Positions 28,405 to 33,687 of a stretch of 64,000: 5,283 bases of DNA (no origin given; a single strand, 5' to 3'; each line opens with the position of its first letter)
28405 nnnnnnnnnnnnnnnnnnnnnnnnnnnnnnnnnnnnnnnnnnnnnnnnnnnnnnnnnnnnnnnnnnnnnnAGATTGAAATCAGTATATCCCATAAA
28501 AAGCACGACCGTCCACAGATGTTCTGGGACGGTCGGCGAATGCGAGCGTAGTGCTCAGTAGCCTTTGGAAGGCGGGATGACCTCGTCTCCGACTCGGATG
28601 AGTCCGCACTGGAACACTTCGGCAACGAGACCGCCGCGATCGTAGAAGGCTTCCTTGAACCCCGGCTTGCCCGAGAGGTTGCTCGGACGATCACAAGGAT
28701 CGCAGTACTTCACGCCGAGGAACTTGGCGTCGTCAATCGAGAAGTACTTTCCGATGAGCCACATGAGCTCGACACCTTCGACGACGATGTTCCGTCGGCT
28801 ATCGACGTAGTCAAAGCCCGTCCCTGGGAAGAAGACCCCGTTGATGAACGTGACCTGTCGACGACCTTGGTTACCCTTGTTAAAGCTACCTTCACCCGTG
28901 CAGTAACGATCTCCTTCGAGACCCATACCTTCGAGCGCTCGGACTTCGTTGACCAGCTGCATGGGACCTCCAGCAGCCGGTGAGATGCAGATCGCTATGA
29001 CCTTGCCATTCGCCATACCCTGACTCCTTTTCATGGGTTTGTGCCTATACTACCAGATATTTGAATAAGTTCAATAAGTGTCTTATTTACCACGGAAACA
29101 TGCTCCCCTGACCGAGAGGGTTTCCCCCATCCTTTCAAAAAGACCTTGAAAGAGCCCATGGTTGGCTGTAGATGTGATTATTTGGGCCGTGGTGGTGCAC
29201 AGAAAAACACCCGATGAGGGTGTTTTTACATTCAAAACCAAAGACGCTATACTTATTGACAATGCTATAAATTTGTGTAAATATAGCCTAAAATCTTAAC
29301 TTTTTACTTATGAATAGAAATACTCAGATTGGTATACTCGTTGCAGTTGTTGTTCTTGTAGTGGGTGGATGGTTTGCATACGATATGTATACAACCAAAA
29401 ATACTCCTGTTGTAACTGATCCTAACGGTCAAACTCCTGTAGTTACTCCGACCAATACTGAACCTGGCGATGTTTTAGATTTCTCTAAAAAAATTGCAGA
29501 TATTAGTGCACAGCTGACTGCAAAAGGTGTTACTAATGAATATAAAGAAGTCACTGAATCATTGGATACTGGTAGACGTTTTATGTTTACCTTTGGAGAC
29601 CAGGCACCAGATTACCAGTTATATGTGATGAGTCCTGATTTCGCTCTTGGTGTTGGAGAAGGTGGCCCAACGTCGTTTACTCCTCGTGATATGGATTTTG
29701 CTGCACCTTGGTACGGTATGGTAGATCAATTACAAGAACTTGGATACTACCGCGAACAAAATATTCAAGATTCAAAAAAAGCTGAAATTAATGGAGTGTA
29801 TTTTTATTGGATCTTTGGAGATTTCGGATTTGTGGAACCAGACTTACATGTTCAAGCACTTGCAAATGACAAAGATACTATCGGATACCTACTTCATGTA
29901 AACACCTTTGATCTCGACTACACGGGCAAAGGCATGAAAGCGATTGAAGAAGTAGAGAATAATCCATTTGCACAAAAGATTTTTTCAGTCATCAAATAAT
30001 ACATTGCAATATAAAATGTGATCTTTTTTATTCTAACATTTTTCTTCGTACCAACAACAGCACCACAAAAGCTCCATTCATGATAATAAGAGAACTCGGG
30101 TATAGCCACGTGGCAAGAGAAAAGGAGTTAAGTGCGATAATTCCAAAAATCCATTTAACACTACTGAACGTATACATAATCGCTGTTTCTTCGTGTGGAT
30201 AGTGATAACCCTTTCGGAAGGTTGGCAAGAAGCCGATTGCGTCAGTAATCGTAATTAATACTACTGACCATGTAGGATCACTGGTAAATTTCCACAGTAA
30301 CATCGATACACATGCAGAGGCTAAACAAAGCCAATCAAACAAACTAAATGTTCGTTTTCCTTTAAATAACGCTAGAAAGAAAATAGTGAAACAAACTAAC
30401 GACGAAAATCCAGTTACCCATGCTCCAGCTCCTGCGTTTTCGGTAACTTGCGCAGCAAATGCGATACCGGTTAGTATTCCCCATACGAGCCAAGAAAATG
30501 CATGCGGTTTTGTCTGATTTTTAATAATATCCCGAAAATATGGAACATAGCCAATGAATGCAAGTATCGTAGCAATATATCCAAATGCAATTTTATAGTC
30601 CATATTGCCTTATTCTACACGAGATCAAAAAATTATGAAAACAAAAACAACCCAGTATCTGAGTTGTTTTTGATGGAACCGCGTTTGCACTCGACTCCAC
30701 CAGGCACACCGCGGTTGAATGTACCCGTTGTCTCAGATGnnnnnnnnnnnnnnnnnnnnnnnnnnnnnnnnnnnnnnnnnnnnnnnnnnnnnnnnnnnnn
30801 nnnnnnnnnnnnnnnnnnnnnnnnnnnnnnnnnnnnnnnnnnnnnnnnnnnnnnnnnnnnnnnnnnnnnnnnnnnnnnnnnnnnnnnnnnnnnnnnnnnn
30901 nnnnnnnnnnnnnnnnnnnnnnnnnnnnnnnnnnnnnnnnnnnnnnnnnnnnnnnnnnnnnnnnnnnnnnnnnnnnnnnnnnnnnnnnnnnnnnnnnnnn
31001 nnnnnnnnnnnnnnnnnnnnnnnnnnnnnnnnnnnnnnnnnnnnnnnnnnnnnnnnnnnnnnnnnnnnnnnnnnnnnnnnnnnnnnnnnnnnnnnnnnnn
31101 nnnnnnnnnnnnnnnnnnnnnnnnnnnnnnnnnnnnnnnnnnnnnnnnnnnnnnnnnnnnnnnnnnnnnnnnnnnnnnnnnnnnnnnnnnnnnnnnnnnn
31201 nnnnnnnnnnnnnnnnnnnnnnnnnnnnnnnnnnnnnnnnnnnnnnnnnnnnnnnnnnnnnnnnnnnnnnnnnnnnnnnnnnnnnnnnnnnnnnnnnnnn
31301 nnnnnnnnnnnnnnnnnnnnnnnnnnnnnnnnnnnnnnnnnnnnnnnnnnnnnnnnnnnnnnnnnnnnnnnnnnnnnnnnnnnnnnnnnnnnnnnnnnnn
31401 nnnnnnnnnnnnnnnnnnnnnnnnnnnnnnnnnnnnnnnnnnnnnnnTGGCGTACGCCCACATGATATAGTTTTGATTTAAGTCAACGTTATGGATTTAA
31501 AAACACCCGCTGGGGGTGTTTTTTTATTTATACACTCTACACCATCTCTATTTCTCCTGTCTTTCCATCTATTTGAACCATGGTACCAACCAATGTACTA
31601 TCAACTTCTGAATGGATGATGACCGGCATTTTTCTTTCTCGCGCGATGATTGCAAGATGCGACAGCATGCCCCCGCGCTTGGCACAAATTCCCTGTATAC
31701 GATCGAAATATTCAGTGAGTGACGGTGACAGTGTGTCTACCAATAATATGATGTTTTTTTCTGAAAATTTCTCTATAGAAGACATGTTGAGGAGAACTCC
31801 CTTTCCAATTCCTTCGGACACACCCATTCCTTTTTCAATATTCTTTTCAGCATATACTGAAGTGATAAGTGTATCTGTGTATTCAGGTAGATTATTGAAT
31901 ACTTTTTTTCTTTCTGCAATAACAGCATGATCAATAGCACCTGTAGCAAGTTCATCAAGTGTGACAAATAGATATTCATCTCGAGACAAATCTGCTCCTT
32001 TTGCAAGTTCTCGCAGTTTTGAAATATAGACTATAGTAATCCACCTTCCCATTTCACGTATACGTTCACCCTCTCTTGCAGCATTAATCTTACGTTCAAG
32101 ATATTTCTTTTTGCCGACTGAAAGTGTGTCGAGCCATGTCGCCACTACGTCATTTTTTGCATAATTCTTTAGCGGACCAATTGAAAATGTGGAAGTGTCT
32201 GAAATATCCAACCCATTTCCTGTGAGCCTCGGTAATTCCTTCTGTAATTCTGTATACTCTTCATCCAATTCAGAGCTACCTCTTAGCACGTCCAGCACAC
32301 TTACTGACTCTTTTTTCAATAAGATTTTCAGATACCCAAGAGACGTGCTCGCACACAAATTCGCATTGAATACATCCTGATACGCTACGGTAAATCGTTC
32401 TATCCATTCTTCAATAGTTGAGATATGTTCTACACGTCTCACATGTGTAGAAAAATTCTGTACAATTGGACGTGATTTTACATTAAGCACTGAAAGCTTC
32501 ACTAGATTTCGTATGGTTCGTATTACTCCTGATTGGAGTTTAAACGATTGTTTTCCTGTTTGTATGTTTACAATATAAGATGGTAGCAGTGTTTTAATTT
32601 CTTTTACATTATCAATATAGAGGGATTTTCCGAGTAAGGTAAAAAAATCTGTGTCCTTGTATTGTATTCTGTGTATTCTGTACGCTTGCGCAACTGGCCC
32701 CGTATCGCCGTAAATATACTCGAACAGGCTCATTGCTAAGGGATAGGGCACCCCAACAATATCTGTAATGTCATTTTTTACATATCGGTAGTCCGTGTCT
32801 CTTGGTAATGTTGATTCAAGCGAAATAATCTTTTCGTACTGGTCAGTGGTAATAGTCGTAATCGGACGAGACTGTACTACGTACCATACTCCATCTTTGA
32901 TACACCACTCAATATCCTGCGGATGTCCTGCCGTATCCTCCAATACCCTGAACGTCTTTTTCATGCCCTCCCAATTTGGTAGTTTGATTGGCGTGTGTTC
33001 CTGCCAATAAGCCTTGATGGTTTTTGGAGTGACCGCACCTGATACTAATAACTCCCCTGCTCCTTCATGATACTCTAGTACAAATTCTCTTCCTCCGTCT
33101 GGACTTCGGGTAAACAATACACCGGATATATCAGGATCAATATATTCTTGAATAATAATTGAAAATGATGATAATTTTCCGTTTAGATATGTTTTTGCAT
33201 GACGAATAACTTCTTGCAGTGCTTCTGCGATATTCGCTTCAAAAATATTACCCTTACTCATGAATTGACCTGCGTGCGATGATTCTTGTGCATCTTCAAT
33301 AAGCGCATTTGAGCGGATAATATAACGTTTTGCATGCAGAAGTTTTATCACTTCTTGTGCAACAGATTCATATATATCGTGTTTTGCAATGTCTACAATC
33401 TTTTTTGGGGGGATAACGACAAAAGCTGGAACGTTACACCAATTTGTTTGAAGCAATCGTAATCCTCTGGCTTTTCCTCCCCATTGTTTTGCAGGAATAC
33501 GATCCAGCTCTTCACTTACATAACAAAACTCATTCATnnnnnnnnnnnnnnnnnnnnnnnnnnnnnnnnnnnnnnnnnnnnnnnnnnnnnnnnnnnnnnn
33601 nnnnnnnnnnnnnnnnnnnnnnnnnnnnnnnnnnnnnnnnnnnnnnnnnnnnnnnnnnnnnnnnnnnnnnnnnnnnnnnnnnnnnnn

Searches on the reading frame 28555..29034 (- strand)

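Call 87: search_protein_families(library=pfam, proteins=[window:28555-29034:-], max_evalue=0.00001)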
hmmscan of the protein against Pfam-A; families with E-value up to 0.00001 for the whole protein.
window:28555-29034:- (159 aa): 1 family
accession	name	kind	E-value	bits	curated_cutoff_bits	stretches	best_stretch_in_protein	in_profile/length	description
PF03473.23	MOSC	-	1.8e-08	34.9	22.7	1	79-152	37-119/120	MOSC domain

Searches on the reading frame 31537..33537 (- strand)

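Call 87: search_protein_families(library=pfam, proteins=[window:31537-33537:-], max_evalue=0.00001)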
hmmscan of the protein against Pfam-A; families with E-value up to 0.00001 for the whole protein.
window:31537-33537:- (666 aa): 2 families
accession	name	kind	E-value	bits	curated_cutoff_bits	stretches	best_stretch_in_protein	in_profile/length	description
PF01326.24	PPDK_N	-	2e-21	77.1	27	2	55-177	88-223/328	Pyruvate phosphate dikinase, AMP/ATP-binding domain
PF00391.29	PEP-utilizers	-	4e-15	55.6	23.1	1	594-661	3-72/72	PEP-utilising enzyme, mobile domain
